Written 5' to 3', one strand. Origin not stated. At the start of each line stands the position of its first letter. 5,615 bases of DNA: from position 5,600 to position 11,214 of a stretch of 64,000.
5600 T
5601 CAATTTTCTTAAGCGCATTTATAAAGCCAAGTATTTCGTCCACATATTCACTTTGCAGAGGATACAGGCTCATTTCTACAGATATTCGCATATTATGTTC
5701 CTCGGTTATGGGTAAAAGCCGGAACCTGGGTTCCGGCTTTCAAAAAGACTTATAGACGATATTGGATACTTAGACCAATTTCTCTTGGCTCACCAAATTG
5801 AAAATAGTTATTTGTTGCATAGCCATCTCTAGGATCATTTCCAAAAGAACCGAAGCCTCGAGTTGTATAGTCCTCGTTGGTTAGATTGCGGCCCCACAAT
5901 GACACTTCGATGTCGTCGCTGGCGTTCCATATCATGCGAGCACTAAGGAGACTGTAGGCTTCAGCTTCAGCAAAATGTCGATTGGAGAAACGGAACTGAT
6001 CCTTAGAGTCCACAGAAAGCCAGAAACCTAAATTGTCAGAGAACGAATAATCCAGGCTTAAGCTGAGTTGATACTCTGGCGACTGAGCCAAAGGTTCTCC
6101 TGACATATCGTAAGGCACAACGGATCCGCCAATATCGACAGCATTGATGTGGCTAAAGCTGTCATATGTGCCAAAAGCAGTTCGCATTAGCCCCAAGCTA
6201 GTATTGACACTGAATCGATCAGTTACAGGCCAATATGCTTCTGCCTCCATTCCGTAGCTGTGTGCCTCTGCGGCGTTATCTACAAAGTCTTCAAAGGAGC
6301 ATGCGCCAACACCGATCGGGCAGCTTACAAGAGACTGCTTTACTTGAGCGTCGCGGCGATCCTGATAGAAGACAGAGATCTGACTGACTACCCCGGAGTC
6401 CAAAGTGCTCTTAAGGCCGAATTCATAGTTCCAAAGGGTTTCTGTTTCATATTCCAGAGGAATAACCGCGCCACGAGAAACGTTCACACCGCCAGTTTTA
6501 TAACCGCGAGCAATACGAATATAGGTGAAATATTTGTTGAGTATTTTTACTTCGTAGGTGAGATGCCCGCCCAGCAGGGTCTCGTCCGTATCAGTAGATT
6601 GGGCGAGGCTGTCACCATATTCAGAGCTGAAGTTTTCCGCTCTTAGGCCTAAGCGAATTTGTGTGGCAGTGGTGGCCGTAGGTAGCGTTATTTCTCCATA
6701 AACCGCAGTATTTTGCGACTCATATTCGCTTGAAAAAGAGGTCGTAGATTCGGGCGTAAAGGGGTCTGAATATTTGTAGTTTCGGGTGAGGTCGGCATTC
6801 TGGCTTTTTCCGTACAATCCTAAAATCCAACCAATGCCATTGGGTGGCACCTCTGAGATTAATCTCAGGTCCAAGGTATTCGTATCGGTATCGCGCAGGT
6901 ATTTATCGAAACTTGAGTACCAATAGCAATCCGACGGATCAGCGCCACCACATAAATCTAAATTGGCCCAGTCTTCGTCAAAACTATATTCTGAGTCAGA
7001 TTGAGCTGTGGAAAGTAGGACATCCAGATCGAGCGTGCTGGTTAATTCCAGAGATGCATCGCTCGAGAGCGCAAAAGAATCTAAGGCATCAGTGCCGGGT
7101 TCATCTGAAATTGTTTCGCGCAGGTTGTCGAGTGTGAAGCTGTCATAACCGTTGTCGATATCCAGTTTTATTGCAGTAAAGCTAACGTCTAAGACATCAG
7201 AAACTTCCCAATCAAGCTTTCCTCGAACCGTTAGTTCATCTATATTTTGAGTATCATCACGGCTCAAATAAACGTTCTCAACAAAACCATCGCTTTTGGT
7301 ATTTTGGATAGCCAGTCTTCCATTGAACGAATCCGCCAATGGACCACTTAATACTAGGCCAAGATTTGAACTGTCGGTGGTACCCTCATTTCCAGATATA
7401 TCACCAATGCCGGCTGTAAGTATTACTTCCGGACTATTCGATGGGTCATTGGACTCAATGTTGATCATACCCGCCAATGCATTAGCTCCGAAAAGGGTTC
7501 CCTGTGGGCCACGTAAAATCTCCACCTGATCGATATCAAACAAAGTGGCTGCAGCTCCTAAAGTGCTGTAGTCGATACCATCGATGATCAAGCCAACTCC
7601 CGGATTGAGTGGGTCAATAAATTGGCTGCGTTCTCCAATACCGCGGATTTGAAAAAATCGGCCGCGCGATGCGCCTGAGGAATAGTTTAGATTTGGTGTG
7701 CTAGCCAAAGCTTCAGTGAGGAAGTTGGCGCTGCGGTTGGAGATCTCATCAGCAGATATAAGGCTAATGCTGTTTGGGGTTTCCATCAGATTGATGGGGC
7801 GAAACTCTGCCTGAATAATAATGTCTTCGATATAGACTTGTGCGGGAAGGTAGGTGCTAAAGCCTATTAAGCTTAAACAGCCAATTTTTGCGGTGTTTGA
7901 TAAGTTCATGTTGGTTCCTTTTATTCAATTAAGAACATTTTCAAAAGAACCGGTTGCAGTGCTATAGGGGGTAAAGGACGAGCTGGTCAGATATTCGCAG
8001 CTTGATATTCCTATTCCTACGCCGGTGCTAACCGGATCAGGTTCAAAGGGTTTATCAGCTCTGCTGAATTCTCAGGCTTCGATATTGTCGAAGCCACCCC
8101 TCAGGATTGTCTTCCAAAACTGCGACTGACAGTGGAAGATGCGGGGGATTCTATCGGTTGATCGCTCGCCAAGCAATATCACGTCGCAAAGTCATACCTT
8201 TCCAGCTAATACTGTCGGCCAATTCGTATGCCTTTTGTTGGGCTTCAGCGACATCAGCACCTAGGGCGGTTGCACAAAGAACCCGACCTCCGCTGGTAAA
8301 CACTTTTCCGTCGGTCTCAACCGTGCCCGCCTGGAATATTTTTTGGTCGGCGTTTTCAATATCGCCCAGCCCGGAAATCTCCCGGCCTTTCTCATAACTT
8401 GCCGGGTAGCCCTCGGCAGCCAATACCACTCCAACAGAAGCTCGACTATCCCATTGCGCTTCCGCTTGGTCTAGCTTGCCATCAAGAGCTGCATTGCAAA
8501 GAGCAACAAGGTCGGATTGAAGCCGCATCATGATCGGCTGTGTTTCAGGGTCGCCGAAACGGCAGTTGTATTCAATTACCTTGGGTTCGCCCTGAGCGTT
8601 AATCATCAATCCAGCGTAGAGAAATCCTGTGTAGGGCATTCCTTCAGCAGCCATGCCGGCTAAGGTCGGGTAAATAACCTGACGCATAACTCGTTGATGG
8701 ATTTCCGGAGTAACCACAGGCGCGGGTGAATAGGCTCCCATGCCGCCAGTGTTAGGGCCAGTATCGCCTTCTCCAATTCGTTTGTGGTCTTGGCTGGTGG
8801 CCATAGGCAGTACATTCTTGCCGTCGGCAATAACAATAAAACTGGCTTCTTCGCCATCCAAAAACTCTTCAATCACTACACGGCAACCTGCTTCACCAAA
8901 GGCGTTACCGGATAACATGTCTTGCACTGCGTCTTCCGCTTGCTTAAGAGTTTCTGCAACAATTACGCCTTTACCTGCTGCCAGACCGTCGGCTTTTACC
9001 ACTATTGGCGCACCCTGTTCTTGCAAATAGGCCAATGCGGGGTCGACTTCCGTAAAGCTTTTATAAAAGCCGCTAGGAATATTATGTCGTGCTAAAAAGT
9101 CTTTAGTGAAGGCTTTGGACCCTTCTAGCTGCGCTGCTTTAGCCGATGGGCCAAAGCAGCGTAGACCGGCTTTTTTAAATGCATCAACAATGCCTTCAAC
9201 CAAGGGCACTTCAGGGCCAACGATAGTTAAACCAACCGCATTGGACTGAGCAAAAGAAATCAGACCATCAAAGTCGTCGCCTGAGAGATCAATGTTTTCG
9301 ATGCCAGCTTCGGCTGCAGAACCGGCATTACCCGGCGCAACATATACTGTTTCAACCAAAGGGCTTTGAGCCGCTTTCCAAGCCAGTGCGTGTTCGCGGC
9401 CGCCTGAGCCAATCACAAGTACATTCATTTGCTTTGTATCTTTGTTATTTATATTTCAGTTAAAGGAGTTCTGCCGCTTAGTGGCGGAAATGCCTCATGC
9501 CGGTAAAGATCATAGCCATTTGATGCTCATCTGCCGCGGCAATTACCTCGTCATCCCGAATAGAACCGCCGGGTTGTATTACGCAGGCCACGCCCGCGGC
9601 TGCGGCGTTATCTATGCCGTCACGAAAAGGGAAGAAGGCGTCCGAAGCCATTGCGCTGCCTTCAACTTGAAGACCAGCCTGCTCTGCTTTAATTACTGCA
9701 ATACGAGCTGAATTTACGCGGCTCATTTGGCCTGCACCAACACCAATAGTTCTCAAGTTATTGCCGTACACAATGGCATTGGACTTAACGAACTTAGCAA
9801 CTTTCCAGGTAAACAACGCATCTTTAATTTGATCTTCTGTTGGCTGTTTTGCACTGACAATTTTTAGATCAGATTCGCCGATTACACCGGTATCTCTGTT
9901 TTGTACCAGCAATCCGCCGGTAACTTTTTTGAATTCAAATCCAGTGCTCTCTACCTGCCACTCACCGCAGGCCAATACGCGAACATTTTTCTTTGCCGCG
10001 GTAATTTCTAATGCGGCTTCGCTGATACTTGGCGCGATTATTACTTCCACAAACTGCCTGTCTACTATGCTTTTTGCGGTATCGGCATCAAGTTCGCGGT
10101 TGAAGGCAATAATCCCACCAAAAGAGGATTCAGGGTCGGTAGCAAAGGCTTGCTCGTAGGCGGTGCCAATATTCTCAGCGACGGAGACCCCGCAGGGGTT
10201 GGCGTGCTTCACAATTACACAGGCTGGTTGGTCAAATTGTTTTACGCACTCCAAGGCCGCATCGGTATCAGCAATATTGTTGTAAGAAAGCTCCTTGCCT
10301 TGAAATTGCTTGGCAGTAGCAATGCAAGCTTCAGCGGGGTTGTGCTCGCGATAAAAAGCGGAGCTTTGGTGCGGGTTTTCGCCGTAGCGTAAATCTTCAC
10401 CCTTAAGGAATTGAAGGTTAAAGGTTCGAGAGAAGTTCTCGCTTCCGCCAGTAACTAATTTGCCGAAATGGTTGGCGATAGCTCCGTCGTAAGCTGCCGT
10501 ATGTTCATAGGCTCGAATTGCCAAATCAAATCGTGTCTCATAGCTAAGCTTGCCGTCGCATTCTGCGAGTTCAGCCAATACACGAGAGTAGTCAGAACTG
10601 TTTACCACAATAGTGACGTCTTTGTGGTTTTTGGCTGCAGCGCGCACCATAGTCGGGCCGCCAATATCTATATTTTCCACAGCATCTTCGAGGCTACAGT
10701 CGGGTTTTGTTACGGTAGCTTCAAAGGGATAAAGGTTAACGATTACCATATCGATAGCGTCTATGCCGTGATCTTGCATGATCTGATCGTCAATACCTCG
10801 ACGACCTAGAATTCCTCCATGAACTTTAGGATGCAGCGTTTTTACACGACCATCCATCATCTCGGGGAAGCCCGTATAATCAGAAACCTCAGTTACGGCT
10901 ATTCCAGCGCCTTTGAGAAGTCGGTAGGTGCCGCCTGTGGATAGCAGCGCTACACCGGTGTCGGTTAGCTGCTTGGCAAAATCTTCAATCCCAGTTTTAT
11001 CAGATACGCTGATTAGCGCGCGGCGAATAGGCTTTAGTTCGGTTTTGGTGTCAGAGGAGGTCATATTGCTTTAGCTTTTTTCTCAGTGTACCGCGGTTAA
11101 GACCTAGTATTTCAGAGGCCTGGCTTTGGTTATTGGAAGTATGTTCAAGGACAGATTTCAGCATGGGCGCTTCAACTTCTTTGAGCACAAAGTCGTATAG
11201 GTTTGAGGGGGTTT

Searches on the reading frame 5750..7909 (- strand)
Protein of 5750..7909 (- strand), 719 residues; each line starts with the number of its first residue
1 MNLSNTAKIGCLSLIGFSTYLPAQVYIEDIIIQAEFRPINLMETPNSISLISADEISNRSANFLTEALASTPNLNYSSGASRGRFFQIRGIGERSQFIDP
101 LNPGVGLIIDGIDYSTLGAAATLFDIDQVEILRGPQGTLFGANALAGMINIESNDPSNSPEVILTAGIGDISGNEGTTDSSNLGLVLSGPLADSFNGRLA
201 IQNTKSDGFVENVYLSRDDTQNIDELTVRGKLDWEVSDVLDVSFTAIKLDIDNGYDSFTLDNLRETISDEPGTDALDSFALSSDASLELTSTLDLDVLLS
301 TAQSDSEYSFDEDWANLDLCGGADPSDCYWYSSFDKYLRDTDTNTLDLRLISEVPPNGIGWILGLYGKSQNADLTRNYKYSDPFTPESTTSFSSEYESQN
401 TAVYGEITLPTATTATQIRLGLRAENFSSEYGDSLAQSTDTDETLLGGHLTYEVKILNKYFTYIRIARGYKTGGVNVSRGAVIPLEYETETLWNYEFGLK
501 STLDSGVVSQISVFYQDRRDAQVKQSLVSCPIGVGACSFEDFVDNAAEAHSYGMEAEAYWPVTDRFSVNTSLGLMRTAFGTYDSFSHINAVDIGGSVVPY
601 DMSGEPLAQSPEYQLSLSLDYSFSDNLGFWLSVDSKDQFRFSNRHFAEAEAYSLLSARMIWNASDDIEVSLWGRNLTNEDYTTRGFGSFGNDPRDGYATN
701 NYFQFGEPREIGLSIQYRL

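Call 58: search_protein_families(library=ncbifam, proteins=[window:5750-7909:-], max_evalue=1e-10)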
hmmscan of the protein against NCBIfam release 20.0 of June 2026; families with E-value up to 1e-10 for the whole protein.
window:5750-7909:- (719 aa): 5 families
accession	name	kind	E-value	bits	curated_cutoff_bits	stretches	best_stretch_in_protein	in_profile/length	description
TIGR01783.1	TonB-siderophor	subfamily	4.5e-39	134.6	223.5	2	43-212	1-161/649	TonB-dependent siderophore receptor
NF053590.1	TonB_dep_TOL0244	equivalog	2.5e-18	66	645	0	37-170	21-156/604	TOL_0244 family TonB-dependent receptor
TIGR01785.1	TonB-hemin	subfamily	5.9e-18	64.7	316.85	1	29-683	3-656/677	TonB-dependent heme/hemoglobin receptor family protein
NF010010.0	PRK13483.1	equivalog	1.1e-17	63.3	927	0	26-206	32-215/660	ligand-gated channel protein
TIGR01786.1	TonB-hemlactrns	subfamily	3.9e-12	45.3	323.75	0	42-156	19-136/719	TonB-dependent hemoglobin/transferrin/lactoferrin family receptor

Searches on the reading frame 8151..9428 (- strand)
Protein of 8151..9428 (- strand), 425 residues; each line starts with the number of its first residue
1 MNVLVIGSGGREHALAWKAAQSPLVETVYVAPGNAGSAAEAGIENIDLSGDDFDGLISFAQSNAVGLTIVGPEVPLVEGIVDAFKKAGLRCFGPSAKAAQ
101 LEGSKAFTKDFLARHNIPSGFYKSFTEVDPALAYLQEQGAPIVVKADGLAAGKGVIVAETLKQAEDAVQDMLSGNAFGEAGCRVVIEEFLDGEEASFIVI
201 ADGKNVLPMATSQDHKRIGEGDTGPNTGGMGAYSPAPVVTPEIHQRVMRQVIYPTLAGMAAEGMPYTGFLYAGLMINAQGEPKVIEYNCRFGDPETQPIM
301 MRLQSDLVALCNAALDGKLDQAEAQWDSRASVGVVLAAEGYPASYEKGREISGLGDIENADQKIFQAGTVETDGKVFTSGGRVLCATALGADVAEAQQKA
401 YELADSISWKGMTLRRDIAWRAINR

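Call 58: search_protein_families(library=ncbifam, proteins=[window:8151-9428:-], max_evalue=1e-10)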
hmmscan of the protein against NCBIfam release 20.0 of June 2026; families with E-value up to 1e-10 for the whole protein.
window:8151-9428:- (425 aa): 1 family
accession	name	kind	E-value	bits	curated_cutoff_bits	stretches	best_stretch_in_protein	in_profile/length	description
TIGR00877.1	purD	equivalog_domain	1.4e-179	597.4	288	1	1-423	1-424/425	phosphoribosylamine--glycine ligase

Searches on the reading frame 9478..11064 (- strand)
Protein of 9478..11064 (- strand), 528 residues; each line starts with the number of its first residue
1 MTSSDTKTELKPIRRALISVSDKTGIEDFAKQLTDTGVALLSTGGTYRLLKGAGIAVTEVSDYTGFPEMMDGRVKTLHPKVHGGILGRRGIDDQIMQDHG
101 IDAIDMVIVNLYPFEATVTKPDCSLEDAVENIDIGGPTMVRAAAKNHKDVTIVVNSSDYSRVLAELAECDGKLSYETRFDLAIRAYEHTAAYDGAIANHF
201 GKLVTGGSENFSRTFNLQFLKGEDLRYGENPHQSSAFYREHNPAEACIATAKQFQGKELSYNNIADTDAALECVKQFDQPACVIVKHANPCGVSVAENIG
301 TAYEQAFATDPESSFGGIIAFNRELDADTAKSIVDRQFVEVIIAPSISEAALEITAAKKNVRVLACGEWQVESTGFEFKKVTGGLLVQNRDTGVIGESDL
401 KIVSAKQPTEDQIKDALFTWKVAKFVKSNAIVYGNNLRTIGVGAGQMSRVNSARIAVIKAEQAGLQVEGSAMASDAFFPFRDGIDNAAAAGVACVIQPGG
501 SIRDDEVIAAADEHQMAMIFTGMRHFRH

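Call 58: search_protein_families(library=ncbifam, proteins=[window:9478-11064:-], max_evalue=1e-10)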
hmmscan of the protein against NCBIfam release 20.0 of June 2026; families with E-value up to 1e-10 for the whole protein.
window:9478-11064:- (528 aa): 3 families
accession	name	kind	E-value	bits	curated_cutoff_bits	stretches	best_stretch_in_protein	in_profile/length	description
TIGR00355.1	purH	equivalog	1.9e-238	792.5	528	1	14-528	1-511/511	bifunctional phosphoribosylaminoimidazolecarboxamide formyltransferase/IMP cyclohydrolase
NF002049.0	PRK00881.1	equivalog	6e-236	784.1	402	1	11-528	3-510/510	bifunctional phosphoribosylaminoimidazolecarboxamide formyltransferase/IMP cyclohydrolase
NF005492.0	PRK07106.1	equivalog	1.4e-48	165.7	415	2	224-462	5-262/390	phosphoribosylaminoimidazolecarboxamide formyltransferase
